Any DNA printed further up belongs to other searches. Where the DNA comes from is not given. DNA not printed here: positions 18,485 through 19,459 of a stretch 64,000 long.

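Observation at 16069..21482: Seven-gene operon coupling a DapF-fold epimerase and a VanX-like D-Ala-D-Ala dipeptidase to an unknown 390-aa protein, a wHTH regulator and an ABC-2 exporter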

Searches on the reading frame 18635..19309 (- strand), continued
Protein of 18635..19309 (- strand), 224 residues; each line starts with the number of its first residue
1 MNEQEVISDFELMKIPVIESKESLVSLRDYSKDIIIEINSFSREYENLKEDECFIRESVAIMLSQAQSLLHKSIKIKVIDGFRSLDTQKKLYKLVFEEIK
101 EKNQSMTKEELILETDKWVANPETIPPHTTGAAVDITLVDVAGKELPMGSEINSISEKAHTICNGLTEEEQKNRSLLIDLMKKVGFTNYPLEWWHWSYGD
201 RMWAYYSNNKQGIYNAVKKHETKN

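Call 69: search_protein_families(library=ncbifam, proteins=[L043:3547-4677:+, L058:627-1637:-, L045:46-906:+, L040:3699-4403:+, L099:5218-5964:+, L043:5220-5963:+, L047:366-1808:+], max_evalue=0.001)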
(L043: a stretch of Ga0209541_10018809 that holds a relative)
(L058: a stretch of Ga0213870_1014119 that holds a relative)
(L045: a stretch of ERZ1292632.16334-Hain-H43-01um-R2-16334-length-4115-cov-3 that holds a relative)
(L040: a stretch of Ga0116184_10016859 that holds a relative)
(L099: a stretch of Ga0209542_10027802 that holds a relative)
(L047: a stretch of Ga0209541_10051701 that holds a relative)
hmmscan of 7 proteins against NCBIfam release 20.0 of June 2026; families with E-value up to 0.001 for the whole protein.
L043:3547-4677:+ (377 aa): 43 families (the best 25 are shown)
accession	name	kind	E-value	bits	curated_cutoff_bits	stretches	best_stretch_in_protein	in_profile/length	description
NF002378.0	PRK01372.1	subfamily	2.1e-39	135.1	243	1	33-321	27-303/305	D-alanine--D-alanine ligase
TIGR01205.1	D_ala_D_alaTIGR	subfamily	2.4e-31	108.9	245.65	1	35-317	22-315/318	D-alanine--D-alanine ligase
NF011169.0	PRK14571.1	equivalog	1.4e-29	103.4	404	1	34-322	22-298/300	D-alanyl-alanine synthetase A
NF002526.0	PRK01966.1-2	equivalog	2.4e-23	82.6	449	1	27-328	49-356/362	D-alanine--D-alanine ligase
NF000091.3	D_ala_D_ser_VanG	exception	9.8e-21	74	495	1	88-317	112-341/344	D-alanine--D-serine ligase VanG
NF002527.0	PRK01966.1-3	equivalog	1e-20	74.2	310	1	91-203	98-211/332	D-alanine--D-alanine ligase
NF002528.0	PRK01966.1-4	subfamily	1.2e-20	73.7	262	1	91-324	121-363/366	D-alanine--D-alanine ligase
NF002529.0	PRK01966.1-5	equivalog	1.3e-17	63.7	472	1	89-291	105-309/348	D-alanine--D-alanine ligase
NF000206.1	D_ala_D_lac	equivalog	1.1e-16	60.9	550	1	85-205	106-222/342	D-alanine--(R)-lactate ligase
NF000372.1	D_ala_D_lac_VanI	exception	2.4e-15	56.7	700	1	90-205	111-222/341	D-alanine--(R)-lactate ligase VanI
NF011167.0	PRK14569.1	equivalog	5.1e-15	55.6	410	1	53-291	45-268/296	D-alanyl-alanine synthetase A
NF011170.0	PRK14572.1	equivalog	6.9e-15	55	489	1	86-318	105-344/351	D-alanyl-alanine synthetase A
NF002525.0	PRK01966.1-1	equivalog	1.7e-14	53.6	457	1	93-328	122-359/364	D-alanine--D-alanine ligase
NF000207.3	D_ala_D_ser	equivalog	3.5e-14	52.7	520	1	89-317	109-337/342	D-alanine--D-serine ligase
NF000092.1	D_ala_D_lac_Ao2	exception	8.1e-13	48.2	700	1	92-205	113-222/348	D-alanine--(R)-lactate ligase VanA-Ao2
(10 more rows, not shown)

L058:627-1637:- (337 aa): 37 families (the best 25 are shown)
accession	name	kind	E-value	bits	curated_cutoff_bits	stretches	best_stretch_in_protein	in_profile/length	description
NF002378.0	PRK01372.1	subfamily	1.9e-47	161.5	243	1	33-328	28-303/305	D-alanine--D-alanine ligase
TIGR01205.1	D_ala_D_alaTIGR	subfamily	7.2e-41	140.2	245.65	1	34-326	22-317/318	D-alanine--D-alanine ligase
NF002526.0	PRK01966.1-2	equivalog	1.1e-35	123.2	449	1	39-331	67-352/362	D-alanine--D-alanine ligase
NF002528.0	PRK01966.1-4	subfamily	1.4e-35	122.8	262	1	30-331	66-363/366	D-alanine--D-alanine ligase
NF011169.0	PRK14571.1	equivalog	1.6e-33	116.3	404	1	33-329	22-298/300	D-alanyl-alanine synthetase A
NF002527.0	PRK01966.1-3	equivalog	1.5e-31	109.8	310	1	41-328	52-330/332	D-alanine--D-alanine ligase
NF000091.3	D_ala_D_ser_VanG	exception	3.5e-31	108.3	495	1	34-326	66-343/344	D-alanine--D-serine ligase VanG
NF011170.0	PRK14572.1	equivalog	1.5e-30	106.5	489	1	54-328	79-347/351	D-alanyl-alanine synthetase A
NF002529.0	PRK01966.1-5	equivalog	7.3e-30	104.1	472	1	64-326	86-336/348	D-alanine--D-alanine ligase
NF002525.0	PRK01966.1-1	equivalog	7.2e-28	97.6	457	1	62-331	97-355/364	D-alanine--D-alanine ligase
NF000206.1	D_ala_D_lac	equivalog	1.2e-27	96.9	550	1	60-327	87-341/342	D-alanine--(R)-lactate ligase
NF000374.1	D_ala_D_lac_VanO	exception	3.2e-23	82.3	750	1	63-327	90-341/346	D-alanine--(R)-lactate ligase VanO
NF000372.1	D_ala_D_lac_VanI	exception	1.2e-22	80.7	700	1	63-323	90-337/341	D-alanine--(R)-lactate ligase VanI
NF000207.3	D_ala_D_ser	equivalog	4.2e-22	78.7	520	1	40-327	64-340/342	D-alanine--D-serine ligase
NF000470.1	D_ala_D_lac_VanM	exception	6.1e-22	78.4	760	1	63-327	90-341/343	D-alanine--(R)-lactate ligase VanM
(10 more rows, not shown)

L045:46-906:+ (287 aa): 41 families (the best 25 are shown)
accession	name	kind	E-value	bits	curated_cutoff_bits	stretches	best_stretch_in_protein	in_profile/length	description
NF002378.0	PRK01372.1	subfamily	4.2e-31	107.8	243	1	34-285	26-263/305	D-alanine--D-alanine ligase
TIGR01205.1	D_ala_D_alaTIGR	subfamily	2.6e-24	85.8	245.65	1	35-278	20-271/318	D-alanine--D-alanine ligase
NF011169.0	PRK14571.1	equivalog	1.3e-18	67.4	404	1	34-287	20-259/300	D-alanyl-alanine synthetase A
NF002527.0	PRK01966.1-3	equivalog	1.4e-16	60.6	310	1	97-209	98-211/332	D-alanine--D-alanine ligase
NF000206.1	D_ala_D_lac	equivalog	4.4e-16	58.8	550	1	67-211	85-222/342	D-alanine--(R)-lactate ligase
NF012215.1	D_ala_D_lac_VanD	exception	1.7e-13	50.6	700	1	97-211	112-222/343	D-alanine--(R)-lactate ligase VanD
NF000372.1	D_ala_D_lac_VanI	exception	4.5e-13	49.2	700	1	95-211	110-222/341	D-alanine--(R)-lactate ligase VanI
NF000091.3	D_ala_D_ser_VanG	exception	7.4e-13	48.1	495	1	96-277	114-296/344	D-alanine--D-serine ligase VanG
NF002528.0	PRK01966.1-4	subfamily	7.4e-13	48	262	1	97-211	121-241/366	D-alanine--D-alanine ligase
NF000092.1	D_ala_D_lac_Ao2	exception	9.6e-13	47.9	700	1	98-212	113-223/348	D-alanine--(R)-lactate ligase VanA-Ao2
NF002526.0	PRK01966.1-2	equivalog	2.2e-11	43.2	449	1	60-276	82-299/362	D-alanine--D-alanine ligase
NF000470.1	D_ala_D_lac_VanM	exception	1.1e-10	41.3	760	1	64-211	82-222/343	D-alanine--(R)-lactate ligase VanM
NF000129.1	D_ala_D_lac_Sc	exception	1.5e-10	40.8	650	1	98-211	113-222/346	D-alanine--(R)-lactate ligase VanA-Sc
NF053643.1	Ddl_archaea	equivalog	2.2e-10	40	500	1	100-209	89-190/367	putative pseudomurein biosynthesis ATP-grasp protein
NF012216.1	D_ala_D_lac_VanB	exception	2.8e-10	39.9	750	1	99-211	113-221/342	D-alanine--(R)-lactate ligase VanB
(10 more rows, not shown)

L040:3699-4403:+ (235 aa): 6 families
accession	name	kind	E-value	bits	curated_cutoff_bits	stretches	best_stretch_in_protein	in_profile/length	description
TIGR00035.1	asp_race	subfamily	4e-50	170.6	93.1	1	7-234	2-227/236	amino acid racemase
NF052483.1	racemase_CuyB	equivalog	3.4e-47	161.3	190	1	10-233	1-224/225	cysteate racemase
NF007569.0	PRK10200.1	equivalog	5.5e-23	81.9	417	1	8-235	2-229/230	aspartate/glutamate racemase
TIGR00067.1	glut_race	equivalog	2.9e-11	43.3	146.65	1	68-212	45-189/251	glutamate racemase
NF002035.0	PRK00865.1-3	equivalog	1.3e-10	41.3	328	1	77-215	59-196/267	glutamate racemase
NF005679.0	PRK07475.1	subfamily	0.00033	20.1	231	1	54-228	48-232/246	hypothetical protein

L099:5218-5964:+ (249 aa): 6 families
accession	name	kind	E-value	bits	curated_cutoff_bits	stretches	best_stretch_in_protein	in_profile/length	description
NF052483.1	racemase_CuyB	equivalog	8.8e-46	156.7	190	1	9-232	1-224/225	cysteate racemase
TIGR00035.1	asp_race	subfamily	1.1e-44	152.8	93.1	1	7-234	3-228/236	amino acid racemase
NF007569.0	PRK10200.1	equivalog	9.4e-22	77.9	417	1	7-233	2-228/230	aspartate/glutamate racemase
TIGR00067.1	glut_race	equivalog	4.1e-11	42.8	146.65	1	63-207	41-185/251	glutamate racemase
NF002034.1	PRK00865.1-1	equivalog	5.7e-08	32.3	408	1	62-208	40-187/260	glutamate racemase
NF002035.0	PRK00865.1-3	equivalog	2.4e-06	27.3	328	1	76-208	59-190/267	glutamate racemase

L043:5220-5963:+ (248 aa): 2 families
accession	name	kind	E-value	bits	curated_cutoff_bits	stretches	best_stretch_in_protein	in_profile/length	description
TIGR00652.1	DapF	equivalog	2.9e-51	174.5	114.65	1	5-246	4-261/270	diaminopimelate epimerase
NF038284.1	bifunc_DapF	exception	8.9e-31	107.1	350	1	8-231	16-240/254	bifunctional diaminopimelate epimerase/glutamate racemase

L047:366-1808:+ (481 aa): 0 families

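Call 90: search_protein_families(library=padloc, proteins=[window:18635-19309:-], max_evalue=0.01)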
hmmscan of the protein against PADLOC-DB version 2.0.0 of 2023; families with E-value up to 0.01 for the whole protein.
window:18635-19309:- (224 aa): 0 families

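Call 97: search_protein_families(library=pfam, proteins=[L042:1779-2876:-, L058:1-627:-], max_evalue=0.01)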
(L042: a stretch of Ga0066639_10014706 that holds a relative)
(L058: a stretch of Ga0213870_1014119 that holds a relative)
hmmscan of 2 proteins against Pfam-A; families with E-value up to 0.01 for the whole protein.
L042:1779-2876:- (366 aa): 1 family
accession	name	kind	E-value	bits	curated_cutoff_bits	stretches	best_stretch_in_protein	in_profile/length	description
PF02504.20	FA_synthesis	-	3.1e-64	217.5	29.1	1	25-360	15-324/324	Fatty acid synthesis protein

L058:1-627:- (209 aa): 4 families
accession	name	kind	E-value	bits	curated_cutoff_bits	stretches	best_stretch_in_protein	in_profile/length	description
PF07478.18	Dala_Dala_lig_C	-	1.9e-10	41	24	1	136-203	33-96/204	D-ala D-ala ligase C-terminus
PF02655.19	ATP-grasp_3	-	2.9e-06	27.9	23.2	1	107-200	2-81/160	ATP-grasp domain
PF13535.11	ATP-grasp_4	-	9.3e-06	25.8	27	1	139-195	2-68/160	ATP-grasp domain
PF08443.16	RimK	-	0.0075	16.3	21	0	107-191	2-85/188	RimK-like ATP-grasp domain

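Call 98: search_protein_families(library=ncbifam, proteins=[L038:3593-4495:-, L043:1772-2941:-, L043:1232-1762:+, L047:3300-4460:-], max_evalue=0.00001)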
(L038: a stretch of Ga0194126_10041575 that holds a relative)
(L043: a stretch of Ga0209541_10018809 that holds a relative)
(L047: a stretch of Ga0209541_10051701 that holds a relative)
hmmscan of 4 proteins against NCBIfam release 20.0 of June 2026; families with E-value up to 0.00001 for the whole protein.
L038:3593-4495:- (301 aa): 1 family
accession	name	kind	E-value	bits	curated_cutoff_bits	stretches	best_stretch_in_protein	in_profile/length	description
NF001658.0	PRK00423.1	subfamily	1.4e-118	395.5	384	1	2-292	15-309/312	transcription initiation factor IIB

L043:1772-2941:- (390 aa): 13 families
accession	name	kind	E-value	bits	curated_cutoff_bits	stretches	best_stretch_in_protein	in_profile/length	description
NF007171.0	PRK09602.1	subfamily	7.9e-151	502.4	387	1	2-389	4-395/397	YchF-related putative GTPase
TIGR00092.1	TIGR00092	equivalog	2.7e-27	95.8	279.2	1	3-255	5-250/368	redox-regulated ATPase YchF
TIGR02729.1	Obg_CgtA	equivalog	3.2e-20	72.4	280.25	2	75-170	209-294/329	Obg family GTPase CgtA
NF008955.0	PRK12297.1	equivalog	4.7e-20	71.9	406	2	76-150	212-276/429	GTPase ObgE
NF008956.1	PRK12299.1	equivalog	4.6e-19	68.6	300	2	75-170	210-290/327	GTPase ObgE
NF008954.1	PRK12296.1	equivalog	1e-12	47.3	377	1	75-143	210-269/470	GTPase ObgE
TIGR03156.1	GTP_HflX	equivalog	7.2e-11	41.6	216.75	1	3-38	192-227/351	GTPase HflX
TIGR00231.1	small_GTP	domain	3.1e-10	40.1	42.5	0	3-125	6-107/164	GTP-binding protein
TIGR03594.1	GTPase_EngA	equivalog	6.4e-07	28.7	306.7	0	3-24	3-24/432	ribosome biogenesis GTPase Der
TIGR03918.1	GTP_HydF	equivalog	1.1e-06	27.8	325.55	0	202-281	105-184/392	[FeFe] hydrogenase H-cluster maturation GTPase HydF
TIGR00450.1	mnmE_trmE_thdF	equivalog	1.6e-06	27.5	252.6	0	72-183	258-372/446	tRNA uridine-5-carboxymethylaminomethyl(34) synthesis GTPase MnmE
NF003255.0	PRK04213.1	equivalog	1.8e-06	27.4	164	1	4-39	13-48/204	GTP-binding protein EngB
NF000908.1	PRK00089.1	equivalog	2.2e-06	27.2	237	0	3-27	6-30/291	GTPase Era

L043:1232-1762:+ (177 aa): 5 families
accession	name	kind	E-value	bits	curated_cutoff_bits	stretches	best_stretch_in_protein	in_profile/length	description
NF040947.1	trans_reg_LysM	equivalog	9.7e-11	41.6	180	1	8-139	1-133/136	HTH-type transcriptional regulator LysM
NF008384.0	PRK11179.1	equivalog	5.5e-10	39.3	227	1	4-146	3-147/153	transcriptional regulator AsnC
NF040820.1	trans_reg_LrpA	equivalog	5.7e-10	39.2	250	1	8-143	2-141/141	HTH-type transcriptional regulator LrpA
NF053758.1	ChrTpTrnRegChrS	equivalog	5.1e-07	29.6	250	1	5-65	9-70/158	chromate efflux transcriptional regulator ChrS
NF053606.1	Sta1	subfamily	9.3e-06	25.7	80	0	7-54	17-64/100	Sta1 family transcriptional regulator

L047:3300-4460:- (387 aa): 0 families
